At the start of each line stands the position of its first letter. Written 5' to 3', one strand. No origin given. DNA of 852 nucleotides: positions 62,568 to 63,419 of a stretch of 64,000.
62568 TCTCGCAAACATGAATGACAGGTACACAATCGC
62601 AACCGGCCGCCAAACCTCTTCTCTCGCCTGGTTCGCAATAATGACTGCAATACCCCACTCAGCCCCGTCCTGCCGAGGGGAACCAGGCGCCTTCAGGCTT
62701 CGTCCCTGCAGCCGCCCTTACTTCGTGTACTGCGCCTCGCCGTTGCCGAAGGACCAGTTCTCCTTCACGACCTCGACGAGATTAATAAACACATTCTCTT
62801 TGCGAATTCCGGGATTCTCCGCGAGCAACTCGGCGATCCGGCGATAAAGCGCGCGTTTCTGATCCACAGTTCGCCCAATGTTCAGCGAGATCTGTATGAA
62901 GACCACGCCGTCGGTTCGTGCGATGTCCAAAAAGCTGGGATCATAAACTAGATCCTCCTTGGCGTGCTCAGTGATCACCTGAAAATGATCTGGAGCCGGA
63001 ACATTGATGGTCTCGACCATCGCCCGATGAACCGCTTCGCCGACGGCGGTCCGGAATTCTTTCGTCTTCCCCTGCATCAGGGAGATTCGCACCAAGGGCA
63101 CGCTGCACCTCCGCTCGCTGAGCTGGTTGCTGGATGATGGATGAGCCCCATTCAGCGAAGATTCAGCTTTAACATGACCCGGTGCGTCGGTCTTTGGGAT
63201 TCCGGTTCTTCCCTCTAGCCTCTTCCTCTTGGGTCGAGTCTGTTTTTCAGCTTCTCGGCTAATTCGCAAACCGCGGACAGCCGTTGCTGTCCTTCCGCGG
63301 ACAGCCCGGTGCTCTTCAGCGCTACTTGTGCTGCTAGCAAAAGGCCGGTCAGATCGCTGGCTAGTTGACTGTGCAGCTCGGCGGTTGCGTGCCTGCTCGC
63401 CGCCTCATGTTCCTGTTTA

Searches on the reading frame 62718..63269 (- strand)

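Call 18: search_protein_families(library=pfam, proteins=[window:62718-63269:-], max_evalue=0.001)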
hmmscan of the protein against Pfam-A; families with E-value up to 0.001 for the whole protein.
window:62718-63269:- (183 aa): 2 families
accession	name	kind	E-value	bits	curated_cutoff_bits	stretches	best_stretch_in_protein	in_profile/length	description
PF14552.11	Tautomerase_2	-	3.8e-34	117.1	28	1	94-175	1-82/82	Tautomerase enzyme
PF01361.26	Tautomerase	-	5e-21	74.8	22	2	58-108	1-51/60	Tautomerase enzyme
